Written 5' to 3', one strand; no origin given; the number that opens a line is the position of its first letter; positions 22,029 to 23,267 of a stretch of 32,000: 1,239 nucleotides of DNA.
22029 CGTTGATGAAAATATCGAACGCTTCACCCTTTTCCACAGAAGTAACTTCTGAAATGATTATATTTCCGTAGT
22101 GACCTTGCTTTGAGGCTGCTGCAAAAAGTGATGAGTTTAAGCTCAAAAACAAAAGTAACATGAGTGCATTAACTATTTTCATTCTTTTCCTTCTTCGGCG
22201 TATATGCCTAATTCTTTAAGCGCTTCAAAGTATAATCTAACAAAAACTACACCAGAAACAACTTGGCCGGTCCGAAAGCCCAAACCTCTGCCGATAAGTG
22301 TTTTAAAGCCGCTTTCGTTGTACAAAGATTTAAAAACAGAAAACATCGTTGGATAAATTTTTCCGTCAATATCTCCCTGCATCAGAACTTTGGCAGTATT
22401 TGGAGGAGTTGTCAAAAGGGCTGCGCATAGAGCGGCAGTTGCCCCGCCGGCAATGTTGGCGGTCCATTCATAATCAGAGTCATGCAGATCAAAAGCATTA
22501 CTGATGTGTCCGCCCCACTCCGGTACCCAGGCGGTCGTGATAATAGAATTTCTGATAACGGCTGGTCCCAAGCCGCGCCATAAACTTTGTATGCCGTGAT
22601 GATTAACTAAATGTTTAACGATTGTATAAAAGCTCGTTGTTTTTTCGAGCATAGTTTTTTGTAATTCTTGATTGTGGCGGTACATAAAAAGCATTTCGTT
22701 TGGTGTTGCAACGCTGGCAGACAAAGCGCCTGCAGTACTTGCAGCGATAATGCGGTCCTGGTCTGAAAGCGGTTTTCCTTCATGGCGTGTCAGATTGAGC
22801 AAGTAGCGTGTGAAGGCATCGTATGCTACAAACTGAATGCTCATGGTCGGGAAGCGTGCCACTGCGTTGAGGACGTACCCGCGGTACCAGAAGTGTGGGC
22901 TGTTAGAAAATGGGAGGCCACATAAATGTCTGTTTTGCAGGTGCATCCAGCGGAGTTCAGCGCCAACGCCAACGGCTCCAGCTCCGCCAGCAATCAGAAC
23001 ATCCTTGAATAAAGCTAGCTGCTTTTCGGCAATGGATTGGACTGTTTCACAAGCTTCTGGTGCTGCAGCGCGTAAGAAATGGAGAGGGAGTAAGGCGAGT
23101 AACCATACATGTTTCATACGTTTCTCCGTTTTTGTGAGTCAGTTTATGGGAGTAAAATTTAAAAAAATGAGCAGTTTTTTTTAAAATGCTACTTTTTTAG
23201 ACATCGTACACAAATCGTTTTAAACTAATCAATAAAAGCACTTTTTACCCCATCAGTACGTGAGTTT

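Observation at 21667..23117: Mitochondrial-carrier-family-like gene translationally coupled to a catalytically degenerate SNase-like gene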

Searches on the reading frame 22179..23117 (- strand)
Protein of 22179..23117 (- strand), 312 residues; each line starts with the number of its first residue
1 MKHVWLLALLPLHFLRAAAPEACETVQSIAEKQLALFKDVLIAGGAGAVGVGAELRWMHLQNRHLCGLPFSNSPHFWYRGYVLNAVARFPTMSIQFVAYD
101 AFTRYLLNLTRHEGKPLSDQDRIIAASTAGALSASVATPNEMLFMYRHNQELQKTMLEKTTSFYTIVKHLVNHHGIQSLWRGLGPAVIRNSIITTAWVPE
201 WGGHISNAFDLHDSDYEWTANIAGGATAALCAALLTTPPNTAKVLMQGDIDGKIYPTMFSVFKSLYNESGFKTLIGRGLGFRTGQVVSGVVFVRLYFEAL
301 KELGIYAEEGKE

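Call 3: search_protein_families(library=pfam, proteins=[window:22179-23117:-], max_evalue=1)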
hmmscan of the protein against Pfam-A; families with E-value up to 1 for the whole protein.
window:22179-23117:- (312 aa): 2 families
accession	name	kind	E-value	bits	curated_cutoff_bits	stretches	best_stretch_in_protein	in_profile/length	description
PF00153.32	Mito_carr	-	5.7e-22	77.7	22.3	3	121-194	7-78/96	Mitochondrial carrier protein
PF18405.6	SLC25_like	-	0.11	12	34.5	1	204-242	169-204/285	Mitochondrial SLC25 homolog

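Call 4: search_protein_families(library=ncbifam, proteins=[window:22179-23117:-], max_evalue=1)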
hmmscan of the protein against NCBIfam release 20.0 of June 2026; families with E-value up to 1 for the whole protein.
window:22179-23117:- (312 aa): 0 families

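Call 8: find_homologous_proteins(query=window:22179-23117:-)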
Query window:22179-23117:- (312 aa): 2 proteins with E <= 0.001 among 8000 candidates.
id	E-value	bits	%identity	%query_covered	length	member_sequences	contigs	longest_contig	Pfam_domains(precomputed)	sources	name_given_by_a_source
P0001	8.0e-209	710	99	100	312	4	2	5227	PF00153.33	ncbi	-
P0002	7.9e-95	336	52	94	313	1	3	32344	PF00153.33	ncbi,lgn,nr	ncbi:hypothetical protein K2X40_05625 [Candidatus Babeliales bacterium]|nr:hypothetical protein [Can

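Call 10: find_encoding_contigs(protein=P0002, flank=8000, max_places=4)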
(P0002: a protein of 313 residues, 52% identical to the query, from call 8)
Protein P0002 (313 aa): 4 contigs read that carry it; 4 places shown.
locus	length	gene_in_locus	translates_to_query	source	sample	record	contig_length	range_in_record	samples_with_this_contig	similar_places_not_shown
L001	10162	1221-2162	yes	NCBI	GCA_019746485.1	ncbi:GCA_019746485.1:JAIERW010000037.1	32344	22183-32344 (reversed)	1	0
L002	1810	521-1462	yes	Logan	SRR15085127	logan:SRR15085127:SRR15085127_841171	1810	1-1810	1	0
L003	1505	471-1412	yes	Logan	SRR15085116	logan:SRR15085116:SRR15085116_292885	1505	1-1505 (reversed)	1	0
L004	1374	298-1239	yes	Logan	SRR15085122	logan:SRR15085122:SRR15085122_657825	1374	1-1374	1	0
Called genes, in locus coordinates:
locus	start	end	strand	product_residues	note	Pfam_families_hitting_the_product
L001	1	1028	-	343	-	PF00266:Aminotran_5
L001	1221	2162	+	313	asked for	PF00153:Mito_carr (weak)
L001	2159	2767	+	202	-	PF00565:SNase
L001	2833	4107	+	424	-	PF00561:Abhydrolase_1 (faint)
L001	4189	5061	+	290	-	-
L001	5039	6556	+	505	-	PF00289:Biotin_carb_N, PF02786:CPSase_L_D2, PF07478:Dala_Dala_lig_C, PF02785:Biotin_carb_C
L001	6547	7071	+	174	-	PF25917:BSH_RND (faint), PF00364:Biotin_lipoyl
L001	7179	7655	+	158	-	PF00376:MerR, PF13411:MerR_1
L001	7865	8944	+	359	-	-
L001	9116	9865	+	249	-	PF01509:TruB_N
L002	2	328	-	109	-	?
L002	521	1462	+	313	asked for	PF00153:Mito_carr (weak)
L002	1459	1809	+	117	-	?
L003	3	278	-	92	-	?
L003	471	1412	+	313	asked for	PF00153:Mito_carr (weak)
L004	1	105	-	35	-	?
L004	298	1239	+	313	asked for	PF00153:Mito_carr (weak)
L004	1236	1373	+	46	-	?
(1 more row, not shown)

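Call 12: find_encoding_contigs(protein=P0001, flank=5000, max_places=4)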
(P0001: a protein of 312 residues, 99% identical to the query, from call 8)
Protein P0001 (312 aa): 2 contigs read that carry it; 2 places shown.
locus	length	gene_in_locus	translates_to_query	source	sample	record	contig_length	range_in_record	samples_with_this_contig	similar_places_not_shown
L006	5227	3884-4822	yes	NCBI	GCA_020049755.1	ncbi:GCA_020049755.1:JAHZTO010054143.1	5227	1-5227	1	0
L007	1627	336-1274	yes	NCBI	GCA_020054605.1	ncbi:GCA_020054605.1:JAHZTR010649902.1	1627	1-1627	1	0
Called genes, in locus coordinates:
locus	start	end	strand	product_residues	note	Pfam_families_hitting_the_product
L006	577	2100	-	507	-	PF02789:Peptidase_M17_N, PF00883:Peptidase_M17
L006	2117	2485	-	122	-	PF01592:NifU_N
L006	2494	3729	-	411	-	PF00155:Aminotran_1_2 (faint), PF00266:Aminotran_5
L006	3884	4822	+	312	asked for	PF00153:Mito_carr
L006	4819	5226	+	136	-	?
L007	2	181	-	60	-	?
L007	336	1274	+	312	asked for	PF00153:Mito_carr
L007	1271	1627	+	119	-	?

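Call 14: search_solved_structures(query=window:22179-23117:-, max_evalue=0.01, show_alignments=2)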
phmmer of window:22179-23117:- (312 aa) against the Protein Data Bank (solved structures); distinct sequences matched with E-value up to 0.01: 3.
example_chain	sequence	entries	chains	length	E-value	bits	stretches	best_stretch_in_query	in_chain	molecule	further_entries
2lck_A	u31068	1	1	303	4.5e-11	45.8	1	71-202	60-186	Mitochondrial uncoupling protein 2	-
8g8w_A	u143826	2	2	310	4.1e-05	26.2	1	88-297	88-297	Mitochondrial brown fat uncoupling protein 1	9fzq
8hbv_A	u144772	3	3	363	7.7e-05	25.3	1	88-297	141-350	Mitochondrial brown fat uncoupling protein 1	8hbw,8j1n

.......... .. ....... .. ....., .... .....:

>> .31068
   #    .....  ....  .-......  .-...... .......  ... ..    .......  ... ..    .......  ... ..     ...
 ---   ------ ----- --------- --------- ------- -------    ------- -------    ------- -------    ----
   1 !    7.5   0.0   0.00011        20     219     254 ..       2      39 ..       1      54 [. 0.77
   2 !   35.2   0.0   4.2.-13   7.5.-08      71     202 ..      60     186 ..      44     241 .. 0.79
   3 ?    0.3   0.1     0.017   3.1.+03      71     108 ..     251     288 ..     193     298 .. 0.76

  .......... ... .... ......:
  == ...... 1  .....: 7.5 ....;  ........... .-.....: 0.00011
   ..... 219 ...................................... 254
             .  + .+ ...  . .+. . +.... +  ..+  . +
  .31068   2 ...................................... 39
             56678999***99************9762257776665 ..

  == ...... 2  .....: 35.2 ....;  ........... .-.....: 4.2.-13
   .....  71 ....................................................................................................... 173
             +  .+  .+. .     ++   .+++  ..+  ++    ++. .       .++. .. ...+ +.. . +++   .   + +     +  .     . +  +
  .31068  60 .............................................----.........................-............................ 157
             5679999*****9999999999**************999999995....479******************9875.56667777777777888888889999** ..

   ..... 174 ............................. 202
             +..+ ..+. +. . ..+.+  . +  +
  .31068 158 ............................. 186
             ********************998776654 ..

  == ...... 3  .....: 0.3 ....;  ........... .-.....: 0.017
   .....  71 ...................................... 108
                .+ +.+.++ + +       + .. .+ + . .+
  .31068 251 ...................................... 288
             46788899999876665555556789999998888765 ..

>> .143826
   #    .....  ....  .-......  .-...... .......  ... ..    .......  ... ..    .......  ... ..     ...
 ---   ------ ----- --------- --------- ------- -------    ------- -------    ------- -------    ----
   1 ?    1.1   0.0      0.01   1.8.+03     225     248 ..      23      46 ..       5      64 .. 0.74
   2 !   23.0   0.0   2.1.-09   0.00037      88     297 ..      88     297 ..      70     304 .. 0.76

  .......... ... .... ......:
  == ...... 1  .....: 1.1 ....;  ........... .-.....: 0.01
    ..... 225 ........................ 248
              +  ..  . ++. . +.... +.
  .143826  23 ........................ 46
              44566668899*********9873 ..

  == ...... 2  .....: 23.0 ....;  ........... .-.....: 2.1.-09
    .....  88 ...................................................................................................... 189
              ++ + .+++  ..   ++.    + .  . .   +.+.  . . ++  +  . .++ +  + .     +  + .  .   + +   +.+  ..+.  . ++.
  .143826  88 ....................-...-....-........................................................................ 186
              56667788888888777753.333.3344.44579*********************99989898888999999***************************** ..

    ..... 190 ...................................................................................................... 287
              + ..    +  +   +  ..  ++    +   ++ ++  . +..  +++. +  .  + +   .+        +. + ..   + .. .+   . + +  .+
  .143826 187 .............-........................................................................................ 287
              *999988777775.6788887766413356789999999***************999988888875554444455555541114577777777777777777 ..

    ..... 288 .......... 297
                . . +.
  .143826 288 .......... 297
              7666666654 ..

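Call 19: find_related_loci(query=A1, collection=genome_contigs, flank=6000)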
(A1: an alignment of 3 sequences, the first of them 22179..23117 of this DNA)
Query A1 (312 aa) in genome_contigs; peptide patterns used: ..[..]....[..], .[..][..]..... (x = any residue, [..] = any of these).
33 stretches matched a pattern; 1 encode a relative of the query (tblastn E <= 1e-3); 1 distinct loci.
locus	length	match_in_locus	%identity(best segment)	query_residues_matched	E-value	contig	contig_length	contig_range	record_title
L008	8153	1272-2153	52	19-312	1e-97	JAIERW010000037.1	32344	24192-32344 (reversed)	MAG: Candidatus Babeliales bacterium isolate co.spades.METABAT.1kb_160 c_000000440816, whole genome shotgun sequence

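Call 30: predict_structure(alignment_id=A3)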
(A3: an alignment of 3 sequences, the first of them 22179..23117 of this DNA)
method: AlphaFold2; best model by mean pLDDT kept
length: 312 residues; sequences in the alignment: 3
mean_pLDDT: 36.6   pTM: 0.30
mean pLDDT of the five models: 36.6, 35.5, 34.9, 34.4, 33.6
residues with pLDDT >= 90: 0; 70-90: 0; 50-70: 6; < 50: 306
segments of 3 or more residues with pLDDT < 50: 1-263, 269-294, 299-301, 303-312
pLDDT, mean of each block of 10 residues (from residue 1): 36 31 30 36 25 35 39 30 27 36 44 42 36 29 39 37 38 40 39 32 32 38 42 37 37 42 47 39 37 47 40 26
secondary structure, 60 per line:
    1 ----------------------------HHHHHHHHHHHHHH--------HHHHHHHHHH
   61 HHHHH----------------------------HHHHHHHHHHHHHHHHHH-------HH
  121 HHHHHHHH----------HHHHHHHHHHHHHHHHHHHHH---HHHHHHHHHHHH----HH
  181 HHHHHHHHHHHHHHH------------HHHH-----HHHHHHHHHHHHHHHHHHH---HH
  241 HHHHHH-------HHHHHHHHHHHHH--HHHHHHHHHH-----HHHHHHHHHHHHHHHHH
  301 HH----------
elements in order: H29-42 H51-65 H94-111 H119-128 H139-159 H163-174 H179-195 H208-211 H217-235 H239-246 H254-266 H269-278 H284-302

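Call 31: search_protein_representatives(alignment_id=A3)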
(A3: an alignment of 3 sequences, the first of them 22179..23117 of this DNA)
Query: 3 sequences, 312 profile positions. Proteins with E-value up to 0.001 (for the whole library): 847; up to 1e-10: 118; up to 1e-30: 2. The best 150 are listed.
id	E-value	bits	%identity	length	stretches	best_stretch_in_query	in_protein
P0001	2.0e-197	671.2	-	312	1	1-312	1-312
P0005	7.0e-98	344.2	-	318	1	25-308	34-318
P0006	8.2e-24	100.9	-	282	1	35-309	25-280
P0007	1.1e-23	100.4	-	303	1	29-288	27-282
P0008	6.1e-21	91.5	-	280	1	31-303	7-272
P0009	2.3e-19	86.3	-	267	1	55-281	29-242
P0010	2.4e-19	86.2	-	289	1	29-292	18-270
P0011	4.4e-19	85.4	-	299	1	2-290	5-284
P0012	5.8e-19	84.9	-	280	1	35-292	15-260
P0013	1.3e-18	83.8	-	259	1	41-300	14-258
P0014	1.3e-18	83.8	-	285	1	15-289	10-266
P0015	1.4e-18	83.7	-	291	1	19-289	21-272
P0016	1.4e-18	83.7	-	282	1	36-292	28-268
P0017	1.5e-18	83.6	-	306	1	41-290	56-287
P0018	1.8e-18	83.3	-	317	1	31-293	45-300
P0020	9.5e-18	81.0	-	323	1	29-288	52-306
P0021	1.9e-17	80.0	-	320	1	22-279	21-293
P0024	5.1e-17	78.6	-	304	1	30-300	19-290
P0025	5.2e-17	78.5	-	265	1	33-280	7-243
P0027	1.8e-16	76.7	-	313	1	36-287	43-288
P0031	6.5e-16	75.0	-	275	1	34-307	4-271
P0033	7.1e-16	74.8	-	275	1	27-293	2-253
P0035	1.5e-15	73.8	-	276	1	46-296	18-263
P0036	1.9e-15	73.4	-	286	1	3-279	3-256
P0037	2.8e-15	72.9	-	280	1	35-293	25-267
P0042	1.7e-14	70.3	-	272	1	41-290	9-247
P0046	4.4e-14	68.9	-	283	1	32-270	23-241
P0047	6.2e-14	68.4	-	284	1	31-291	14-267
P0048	7.1e-14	68.2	-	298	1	2-293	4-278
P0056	2.0e-13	66.7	-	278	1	35-295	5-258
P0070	5.8e-13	65.3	-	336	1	41-282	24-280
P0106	3.6e-11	59.4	-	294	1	42-284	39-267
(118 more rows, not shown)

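Call 32: list_cluster_members(proteins=[P0005, P0006, P0007, P0008, P0009, P0010, P0011, P0012, P0013, P0014])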
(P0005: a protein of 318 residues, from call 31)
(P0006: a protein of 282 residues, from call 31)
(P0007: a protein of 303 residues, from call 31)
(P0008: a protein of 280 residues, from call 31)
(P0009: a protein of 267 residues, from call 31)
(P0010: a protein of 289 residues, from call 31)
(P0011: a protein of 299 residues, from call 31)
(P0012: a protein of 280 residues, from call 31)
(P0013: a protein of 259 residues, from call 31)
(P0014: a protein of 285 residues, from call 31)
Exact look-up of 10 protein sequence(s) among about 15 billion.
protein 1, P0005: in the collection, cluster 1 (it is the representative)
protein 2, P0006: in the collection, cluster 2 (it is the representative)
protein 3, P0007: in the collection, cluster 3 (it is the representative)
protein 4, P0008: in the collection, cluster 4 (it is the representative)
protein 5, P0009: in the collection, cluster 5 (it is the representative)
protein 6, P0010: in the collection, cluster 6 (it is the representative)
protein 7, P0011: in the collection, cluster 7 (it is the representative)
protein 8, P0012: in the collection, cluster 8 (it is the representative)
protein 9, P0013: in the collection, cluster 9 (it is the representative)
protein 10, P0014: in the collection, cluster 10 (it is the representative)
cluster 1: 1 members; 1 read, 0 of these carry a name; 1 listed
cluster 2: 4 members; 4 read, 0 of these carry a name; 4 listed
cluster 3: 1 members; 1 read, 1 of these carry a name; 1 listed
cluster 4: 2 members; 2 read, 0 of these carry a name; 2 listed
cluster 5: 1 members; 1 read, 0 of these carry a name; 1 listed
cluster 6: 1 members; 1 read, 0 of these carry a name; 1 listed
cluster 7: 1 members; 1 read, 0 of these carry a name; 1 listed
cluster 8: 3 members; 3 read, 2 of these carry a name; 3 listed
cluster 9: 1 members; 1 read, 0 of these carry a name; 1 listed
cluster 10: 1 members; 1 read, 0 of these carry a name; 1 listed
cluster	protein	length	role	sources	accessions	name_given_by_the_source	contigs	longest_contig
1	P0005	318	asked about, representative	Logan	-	-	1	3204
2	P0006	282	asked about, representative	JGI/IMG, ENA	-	-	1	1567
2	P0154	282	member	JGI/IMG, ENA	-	-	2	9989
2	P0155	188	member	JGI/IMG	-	-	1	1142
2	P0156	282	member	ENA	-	-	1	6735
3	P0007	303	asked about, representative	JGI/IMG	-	hypothetical protein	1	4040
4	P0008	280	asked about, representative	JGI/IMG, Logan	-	-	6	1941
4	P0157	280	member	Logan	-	-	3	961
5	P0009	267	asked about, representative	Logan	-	-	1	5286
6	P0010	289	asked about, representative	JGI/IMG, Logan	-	-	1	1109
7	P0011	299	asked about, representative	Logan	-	-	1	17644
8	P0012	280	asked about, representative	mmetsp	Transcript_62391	Transcript_62391/g.75086 ORF Transcript_62391/g.75086 Transcript_62391/m.75086 ...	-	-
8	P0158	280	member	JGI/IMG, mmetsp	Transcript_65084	Transcript_65084/g.76456 ORF Transcript_65084/g.76456 Transcript_65084/m.76456 ...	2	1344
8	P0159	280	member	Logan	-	-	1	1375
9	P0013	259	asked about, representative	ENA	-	-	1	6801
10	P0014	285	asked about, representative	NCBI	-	-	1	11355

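Call 33: find_encoding_contigs(protein=P0005, flank=5000, max_places=2)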
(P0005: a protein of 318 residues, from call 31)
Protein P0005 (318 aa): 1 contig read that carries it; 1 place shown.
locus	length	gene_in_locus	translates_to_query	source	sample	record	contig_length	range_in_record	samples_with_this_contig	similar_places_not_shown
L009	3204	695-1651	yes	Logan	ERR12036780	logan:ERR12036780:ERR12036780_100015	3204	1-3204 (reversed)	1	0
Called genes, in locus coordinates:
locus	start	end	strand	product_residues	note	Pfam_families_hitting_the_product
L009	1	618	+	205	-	?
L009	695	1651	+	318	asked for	PF00153:Mito_carr (weak)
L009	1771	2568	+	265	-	-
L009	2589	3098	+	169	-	-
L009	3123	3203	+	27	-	?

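Call 34: find_encoding_contigs(protein=P0011, flank=8000, max_places=2)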
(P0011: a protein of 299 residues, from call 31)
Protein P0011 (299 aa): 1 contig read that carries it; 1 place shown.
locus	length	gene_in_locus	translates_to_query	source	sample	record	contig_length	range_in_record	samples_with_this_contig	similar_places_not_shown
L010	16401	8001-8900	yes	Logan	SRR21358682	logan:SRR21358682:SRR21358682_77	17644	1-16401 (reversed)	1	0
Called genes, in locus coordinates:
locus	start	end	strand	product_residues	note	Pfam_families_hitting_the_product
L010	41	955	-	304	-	PF00291:PALP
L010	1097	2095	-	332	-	-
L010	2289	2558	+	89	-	-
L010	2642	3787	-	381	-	PF13439:Glyco_transf_4 (weak), PF13579:Glyco_trans_4_4 (faint), PF00534:Glycos_transf_1, PF13692:Glyco_trans_1_4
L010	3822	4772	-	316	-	PF00137:ATP-synt_C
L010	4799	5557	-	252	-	PF00119:ATP-synt_A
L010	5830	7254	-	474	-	PF02875:Mur_ligase_C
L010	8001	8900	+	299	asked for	PF00153:Mito_carr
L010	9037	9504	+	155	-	PF07963:N_methyl (weak)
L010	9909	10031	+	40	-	-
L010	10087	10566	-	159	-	PF01478:Peptidase_A24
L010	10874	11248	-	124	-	PF02033:RBFA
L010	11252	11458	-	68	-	PF01165:Ribosomal_S21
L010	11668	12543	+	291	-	-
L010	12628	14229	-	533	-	-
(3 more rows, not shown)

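Call 35: find_encoding_contigs(protein=P0014, flank=8000, max_places=2)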
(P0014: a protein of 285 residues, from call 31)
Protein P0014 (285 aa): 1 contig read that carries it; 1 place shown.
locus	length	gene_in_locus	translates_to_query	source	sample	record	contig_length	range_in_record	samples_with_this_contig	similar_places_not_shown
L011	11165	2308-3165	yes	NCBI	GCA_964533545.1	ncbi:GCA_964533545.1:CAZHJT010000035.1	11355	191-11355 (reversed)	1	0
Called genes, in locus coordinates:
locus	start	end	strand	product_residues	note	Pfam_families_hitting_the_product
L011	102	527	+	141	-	-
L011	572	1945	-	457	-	PF08245:Mur_ligase_M, PF02875:Mur_ligase_C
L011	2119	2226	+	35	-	-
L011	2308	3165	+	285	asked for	PF00153:Mito_carr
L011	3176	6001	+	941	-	PF00133:tRNA-synt_1, PF09334:tRNA-synt_1g, PF08264:Anticodon_1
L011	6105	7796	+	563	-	PF00664:ABC_membrane, PF00005:ABC_tran, PF02463:SMC_N (weak)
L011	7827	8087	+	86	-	-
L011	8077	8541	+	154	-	-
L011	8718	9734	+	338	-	-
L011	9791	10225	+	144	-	-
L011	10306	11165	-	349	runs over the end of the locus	?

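Call 49: predict_structure(alignment_id=A4)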
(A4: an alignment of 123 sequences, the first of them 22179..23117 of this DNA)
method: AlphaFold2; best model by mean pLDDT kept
length: 312 residues; sequences in the alignment: 123
mean_pLDDT: 87.2   pTM: 0.84
mean pLDDT of the five models: 87.2, 86.4, 86.1, 85.2, 84.5
residues with pLDDT >= 90: 204; 70-90: 68; 50-70: 24; < 50: 16
segments of 3 or more residues with pLDDT < 50: 12-15, 17-23
pLDDT, mean of each block of 10 residues (from residue 1): 51 47 67 89 90 94 94 91 93 94 93 90 96 97 85 56 88 97 98 91 89 83 92 97 96 97 97 94 95 90 80 45
secondary structure, 60 per line:
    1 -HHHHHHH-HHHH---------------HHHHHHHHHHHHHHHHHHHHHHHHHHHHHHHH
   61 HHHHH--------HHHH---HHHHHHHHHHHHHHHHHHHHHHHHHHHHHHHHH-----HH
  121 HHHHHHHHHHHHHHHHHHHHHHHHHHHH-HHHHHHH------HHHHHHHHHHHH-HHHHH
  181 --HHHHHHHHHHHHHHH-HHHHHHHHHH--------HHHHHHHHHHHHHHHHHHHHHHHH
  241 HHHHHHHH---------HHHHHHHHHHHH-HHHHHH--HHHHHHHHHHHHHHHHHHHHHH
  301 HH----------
elements in order: H2-8 H10-13 H29-65 H74-77 H81-113 H119-148 H150-156 H163-174 H176-180 H183-197 H199-208 H217-248 H258-269 H271-276 H279-302
